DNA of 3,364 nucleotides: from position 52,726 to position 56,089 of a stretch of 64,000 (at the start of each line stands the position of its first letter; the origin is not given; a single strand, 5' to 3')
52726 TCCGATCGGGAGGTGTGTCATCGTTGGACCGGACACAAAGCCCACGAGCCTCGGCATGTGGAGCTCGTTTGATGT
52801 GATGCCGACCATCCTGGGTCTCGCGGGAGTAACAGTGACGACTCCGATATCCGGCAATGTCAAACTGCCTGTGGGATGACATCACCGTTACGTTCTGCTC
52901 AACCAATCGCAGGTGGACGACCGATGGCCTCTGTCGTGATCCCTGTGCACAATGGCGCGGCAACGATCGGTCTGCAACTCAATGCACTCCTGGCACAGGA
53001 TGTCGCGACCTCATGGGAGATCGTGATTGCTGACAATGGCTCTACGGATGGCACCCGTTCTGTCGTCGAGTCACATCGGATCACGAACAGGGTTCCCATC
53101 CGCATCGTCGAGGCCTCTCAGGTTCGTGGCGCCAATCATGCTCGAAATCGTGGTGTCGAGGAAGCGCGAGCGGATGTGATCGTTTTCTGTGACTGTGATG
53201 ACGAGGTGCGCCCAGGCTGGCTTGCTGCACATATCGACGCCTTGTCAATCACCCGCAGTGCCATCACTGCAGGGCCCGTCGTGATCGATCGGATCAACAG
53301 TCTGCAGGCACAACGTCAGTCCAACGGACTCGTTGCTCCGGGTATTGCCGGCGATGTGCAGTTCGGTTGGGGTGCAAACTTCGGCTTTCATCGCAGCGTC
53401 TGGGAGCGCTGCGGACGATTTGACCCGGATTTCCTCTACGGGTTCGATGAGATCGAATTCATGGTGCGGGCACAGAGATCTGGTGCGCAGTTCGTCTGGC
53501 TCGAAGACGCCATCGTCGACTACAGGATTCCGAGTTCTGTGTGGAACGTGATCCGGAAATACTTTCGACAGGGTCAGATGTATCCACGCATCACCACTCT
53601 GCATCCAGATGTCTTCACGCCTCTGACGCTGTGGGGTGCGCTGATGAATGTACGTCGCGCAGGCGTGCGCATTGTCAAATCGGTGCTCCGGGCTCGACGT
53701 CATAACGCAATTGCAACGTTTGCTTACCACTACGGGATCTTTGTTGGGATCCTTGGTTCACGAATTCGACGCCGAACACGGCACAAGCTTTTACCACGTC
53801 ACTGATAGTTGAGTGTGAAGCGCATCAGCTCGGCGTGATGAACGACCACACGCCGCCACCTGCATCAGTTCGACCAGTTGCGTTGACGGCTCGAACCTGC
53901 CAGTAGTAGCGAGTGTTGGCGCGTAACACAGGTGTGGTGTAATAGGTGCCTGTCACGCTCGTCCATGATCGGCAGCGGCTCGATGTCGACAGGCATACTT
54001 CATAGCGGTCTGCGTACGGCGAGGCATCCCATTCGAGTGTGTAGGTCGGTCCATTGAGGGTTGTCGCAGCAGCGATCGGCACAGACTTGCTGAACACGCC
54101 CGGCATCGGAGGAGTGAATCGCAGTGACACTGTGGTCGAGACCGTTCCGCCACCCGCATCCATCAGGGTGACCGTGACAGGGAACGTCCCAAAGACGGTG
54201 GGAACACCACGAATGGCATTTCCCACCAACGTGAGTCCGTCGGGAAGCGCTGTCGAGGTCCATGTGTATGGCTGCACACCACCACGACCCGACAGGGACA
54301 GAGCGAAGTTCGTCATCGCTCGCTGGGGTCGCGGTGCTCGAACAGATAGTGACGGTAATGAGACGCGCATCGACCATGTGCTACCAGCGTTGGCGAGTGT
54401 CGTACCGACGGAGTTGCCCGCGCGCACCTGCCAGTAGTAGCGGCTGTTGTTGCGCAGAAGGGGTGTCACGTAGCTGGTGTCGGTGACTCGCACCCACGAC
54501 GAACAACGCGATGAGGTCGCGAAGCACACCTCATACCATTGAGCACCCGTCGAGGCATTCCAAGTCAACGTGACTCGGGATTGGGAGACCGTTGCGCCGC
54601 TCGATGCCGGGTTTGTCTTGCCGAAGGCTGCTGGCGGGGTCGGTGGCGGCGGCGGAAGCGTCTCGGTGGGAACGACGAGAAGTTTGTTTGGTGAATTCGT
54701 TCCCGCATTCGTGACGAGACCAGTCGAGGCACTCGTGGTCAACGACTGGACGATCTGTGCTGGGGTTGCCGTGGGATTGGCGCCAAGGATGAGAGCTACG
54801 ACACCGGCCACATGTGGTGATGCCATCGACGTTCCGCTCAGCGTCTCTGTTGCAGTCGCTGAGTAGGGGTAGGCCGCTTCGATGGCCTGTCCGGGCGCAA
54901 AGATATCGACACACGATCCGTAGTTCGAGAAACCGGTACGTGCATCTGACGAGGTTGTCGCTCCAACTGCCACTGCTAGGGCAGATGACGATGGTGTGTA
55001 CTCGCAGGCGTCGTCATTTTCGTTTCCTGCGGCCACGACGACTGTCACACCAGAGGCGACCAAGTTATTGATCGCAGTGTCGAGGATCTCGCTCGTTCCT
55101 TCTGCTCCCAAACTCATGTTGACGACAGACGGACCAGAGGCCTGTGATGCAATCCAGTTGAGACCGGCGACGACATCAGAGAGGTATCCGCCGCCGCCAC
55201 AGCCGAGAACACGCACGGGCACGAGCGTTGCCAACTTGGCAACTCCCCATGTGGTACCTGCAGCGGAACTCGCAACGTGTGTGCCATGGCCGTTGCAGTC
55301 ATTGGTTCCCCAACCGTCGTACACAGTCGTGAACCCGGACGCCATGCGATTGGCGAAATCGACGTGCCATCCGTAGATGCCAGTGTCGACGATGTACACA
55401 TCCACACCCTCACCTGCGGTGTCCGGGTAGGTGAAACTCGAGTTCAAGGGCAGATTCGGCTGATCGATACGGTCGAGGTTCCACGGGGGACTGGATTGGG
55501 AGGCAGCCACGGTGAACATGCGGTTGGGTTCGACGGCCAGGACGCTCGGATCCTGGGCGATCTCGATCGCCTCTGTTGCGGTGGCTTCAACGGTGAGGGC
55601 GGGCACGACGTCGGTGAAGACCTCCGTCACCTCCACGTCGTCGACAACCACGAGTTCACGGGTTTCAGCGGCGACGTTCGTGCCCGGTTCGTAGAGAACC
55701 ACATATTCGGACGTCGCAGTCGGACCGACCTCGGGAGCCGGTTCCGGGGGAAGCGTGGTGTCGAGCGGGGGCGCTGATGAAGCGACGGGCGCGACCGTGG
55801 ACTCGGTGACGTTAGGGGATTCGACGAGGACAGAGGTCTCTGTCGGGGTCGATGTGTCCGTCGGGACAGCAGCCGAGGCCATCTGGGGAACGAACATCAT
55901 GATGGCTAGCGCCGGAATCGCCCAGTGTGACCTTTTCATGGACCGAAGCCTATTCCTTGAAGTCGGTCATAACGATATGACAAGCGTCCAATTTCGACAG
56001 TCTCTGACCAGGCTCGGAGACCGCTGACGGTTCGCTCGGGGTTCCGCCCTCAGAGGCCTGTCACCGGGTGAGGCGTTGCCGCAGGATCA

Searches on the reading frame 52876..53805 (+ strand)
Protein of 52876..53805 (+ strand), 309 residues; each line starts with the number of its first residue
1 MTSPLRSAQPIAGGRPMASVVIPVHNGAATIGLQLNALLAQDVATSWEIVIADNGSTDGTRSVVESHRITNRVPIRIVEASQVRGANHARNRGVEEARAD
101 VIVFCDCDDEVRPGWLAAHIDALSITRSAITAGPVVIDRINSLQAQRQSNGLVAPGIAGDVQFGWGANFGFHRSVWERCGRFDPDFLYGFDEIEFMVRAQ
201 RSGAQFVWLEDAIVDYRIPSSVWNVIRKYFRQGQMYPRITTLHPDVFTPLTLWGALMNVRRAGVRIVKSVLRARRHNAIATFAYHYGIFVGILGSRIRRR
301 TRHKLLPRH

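Call 51: search_protein_families(library=pfam, proteins=[window:52876-53805:+], max_evalue=0.0001)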
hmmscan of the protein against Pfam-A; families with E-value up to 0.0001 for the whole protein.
window:52876-53805:+ (309 aa): 4 families
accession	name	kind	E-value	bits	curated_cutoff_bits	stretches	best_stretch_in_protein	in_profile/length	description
PF00535.33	Glycos_transf_2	-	1.3e-26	94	23.3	1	19-175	1-163/168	Glycosyl transferase family 2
PF13641.12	Glyco_tranf_2_3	-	2.1e-12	48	27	1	18-232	3-227/230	Glycosyltransferase like family 2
PF10111.15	Glyco_tranf_2_2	-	3.5e-09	37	27.3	1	19-130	1-114/276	Glycosyltransferase like family 2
PF13632.12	Glyco_trans_2_3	-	6.5e-06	26.5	27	1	157-236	65-143/198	Glycosyl transferase family group 2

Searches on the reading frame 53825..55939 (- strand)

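Call 51: search_protein_families(library=pfam, proteins=[window:53825-55939:-], max_evalue=0.0001)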
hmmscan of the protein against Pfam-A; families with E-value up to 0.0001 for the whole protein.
window:53825-55939:- (704 aa): 2 families
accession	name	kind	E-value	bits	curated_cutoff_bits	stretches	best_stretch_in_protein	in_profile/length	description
PF00082.27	Peptidase_S8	-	1.6e-42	146.2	21.8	1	176-410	1-274/288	Subtilase family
PF25788.1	Ig_Rha78A_N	-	4.4e-05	24.1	27.4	0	652-691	52-90/105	Rha78A-like, N-terminal immunoglobulin domain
